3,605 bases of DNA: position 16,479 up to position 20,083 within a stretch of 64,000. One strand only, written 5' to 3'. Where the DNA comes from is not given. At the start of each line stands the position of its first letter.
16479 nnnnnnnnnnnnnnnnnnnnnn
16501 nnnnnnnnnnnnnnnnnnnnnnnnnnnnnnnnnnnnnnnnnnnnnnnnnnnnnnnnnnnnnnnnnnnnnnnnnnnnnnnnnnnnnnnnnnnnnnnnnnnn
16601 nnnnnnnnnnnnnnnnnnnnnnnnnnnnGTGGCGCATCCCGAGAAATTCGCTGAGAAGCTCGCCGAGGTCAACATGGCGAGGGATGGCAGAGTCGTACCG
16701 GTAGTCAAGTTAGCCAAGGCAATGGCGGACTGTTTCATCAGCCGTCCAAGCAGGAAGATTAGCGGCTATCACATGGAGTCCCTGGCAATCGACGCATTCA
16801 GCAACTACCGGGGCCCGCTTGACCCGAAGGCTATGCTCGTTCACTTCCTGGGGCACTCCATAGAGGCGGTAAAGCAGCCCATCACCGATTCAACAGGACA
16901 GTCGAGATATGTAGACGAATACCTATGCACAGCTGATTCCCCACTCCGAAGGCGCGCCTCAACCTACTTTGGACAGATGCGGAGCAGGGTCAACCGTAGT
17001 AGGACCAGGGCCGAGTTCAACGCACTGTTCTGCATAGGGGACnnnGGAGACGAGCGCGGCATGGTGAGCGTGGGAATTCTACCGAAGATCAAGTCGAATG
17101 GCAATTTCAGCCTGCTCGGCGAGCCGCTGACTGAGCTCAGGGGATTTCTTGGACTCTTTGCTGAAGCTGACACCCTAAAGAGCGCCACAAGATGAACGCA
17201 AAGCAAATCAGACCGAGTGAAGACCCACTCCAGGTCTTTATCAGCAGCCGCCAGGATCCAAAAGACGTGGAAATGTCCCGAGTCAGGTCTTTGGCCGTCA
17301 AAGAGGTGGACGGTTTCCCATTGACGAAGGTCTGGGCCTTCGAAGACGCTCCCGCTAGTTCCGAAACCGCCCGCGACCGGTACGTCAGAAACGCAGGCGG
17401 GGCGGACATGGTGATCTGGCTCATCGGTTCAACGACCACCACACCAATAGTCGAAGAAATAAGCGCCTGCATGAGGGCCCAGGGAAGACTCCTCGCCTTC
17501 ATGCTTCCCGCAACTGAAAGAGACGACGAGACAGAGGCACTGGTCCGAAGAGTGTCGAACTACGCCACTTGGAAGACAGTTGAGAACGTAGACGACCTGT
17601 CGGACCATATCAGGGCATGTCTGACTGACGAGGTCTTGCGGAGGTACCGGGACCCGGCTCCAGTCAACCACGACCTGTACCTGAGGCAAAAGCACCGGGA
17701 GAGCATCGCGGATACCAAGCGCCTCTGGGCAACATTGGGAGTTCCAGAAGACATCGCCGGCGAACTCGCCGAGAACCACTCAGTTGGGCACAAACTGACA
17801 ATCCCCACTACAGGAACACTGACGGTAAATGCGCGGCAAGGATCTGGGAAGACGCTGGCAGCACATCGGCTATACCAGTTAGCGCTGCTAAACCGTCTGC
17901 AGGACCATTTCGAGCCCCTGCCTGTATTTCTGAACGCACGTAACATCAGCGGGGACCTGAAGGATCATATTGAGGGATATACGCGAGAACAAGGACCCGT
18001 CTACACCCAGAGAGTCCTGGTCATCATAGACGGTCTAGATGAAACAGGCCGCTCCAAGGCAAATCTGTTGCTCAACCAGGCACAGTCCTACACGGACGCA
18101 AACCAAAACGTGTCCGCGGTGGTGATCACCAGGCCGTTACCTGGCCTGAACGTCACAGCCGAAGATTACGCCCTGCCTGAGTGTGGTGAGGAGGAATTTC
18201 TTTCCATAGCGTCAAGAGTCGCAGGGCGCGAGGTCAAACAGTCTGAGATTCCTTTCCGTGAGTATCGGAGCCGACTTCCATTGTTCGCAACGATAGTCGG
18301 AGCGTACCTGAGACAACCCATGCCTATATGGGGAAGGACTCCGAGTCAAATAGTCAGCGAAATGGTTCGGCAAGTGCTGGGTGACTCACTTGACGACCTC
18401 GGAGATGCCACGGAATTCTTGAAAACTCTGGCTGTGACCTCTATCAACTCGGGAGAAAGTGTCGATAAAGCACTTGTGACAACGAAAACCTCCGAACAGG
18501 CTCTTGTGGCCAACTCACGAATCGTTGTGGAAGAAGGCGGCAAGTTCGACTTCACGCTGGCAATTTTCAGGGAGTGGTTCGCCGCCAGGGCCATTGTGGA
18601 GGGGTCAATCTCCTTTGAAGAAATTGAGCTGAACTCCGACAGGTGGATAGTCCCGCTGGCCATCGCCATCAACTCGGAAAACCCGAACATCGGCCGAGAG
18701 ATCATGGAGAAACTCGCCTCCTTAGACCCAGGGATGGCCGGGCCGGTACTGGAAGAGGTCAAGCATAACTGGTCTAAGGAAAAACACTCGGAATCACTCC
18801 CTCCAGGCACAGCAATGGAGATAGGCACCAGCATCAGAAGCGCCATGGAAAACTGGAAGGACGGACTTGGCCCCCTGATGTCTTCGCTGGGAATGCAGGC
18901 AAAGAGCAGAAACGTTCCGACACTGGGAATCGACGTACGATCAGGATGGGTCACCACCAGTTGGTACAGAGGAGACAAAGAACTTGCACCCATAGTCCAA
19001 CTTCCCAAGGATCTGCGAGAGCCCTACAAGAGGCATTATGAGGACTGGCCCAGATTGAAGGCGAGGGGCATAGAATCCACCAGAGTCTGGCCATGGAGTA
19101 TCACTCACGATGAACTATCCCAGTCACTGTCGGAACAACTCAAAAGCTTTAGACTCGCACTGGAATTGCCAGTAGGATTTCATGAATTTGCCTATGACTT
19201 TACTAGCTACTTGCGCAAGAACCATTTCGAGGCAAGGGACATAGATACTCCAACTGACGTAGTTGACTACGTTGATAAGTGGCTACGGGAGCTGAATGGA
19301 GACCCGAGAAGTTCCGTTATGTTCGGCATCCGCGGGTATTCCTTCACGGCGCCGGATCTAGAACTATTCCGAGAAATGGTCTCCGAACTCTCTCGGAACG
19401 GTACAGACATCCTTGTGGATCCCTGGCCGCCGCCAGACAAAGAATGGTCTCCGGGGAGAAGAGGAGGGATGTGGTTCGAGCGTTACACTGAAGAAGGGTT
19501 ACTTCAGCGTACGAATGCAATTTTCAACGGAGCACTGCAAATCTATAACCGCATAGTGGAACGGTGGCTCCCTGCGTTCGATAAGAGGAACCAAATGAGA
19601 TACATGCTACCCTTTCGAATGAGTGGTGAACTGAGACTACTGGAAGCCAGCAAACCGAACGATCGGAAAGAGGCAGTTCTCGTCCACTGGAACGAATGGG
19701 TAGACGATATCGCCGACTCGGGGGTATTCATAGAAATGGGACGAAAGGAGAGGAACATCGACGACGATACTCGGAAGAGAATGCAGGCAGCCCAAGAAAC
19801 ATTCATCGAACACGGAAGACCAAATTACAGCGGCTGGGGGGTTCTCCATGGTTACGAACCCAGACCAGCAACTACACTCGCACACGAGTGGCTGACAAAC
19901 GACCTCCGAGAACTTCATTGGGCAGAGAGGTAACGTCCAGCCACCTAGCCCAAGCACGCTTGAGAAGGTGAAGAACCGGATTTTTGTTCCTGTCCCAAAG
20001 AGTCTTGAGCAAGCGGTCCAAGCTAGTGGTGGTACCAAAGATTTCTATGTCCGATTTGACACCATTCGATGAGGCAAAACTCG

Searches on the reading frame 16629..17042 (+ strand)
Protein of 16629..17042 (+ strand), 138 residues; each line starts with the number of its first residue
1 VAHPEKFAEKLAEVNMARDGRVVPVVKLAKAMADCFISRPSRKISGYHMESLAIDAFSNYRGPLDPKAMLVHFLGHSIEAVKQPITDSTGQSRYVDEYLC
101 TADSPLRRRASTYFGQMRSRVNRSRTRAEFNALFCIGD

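Call 68: search_protein_representatives(protein=window:16629-17042:+)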
Query: 138 residues. Proteins with E-value up to 0.001 (for the whole library): 285; up to 1e-10: 206; up to 1e-30: 7. The best 150 are listed.
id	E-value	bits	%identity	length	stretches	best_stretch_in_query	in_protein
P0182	7.5e-52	191.1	65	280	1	2-137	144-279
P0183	4.0e-50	185.6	67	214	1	2-137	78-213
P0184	3.2e-48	179.4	64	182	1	3-137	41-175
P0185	3.2e-42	160.0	66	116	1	23-137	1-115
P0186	4.6e-38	146.6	66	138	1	9-118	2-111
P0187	1.4e-35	138.5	70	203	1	42-137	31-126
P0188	7.2e-35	136.3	54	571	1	2-135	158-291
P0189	2.0e-30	121.9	50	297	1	2-134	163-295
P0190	2.5e-30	121.6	76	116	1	23-97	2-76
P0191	3.6e-29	117.8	50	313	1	3-124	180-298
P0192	2.9e-27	111.7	73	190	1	17-86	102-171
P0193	2.3e-26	108.8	44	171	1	3-135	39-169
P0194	2.4e-26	108.7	50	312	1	3-134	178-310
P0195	3.4e-26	108.2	65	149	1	5-94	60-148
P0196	4.0e-26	108.0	49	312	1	3-123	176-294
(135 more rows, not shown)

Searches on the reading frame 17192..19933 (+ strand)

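Call 28: search_protein_families(library=pfam, proteins=[window:17192-19933:+], max_evalue=0.01)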
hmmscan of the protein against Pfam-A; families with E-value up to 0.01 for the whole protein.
window:17192-19933:+ (913 aa): 1 family
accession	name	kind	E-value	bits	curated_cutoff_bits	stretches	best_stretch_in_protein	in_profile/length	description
PF05729.18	NACHT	-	0.00084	19.6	26.7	1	213-291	6-99/167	NACHT domain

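Call 72: search_protein_families(library=padloc, proteins=[window:17192-19930:+], max_evalue=0.01)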
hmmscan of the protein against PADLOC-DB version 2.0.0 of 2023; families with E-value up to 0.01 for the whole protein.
window:17192-19930:+ (913 aa): 0 families
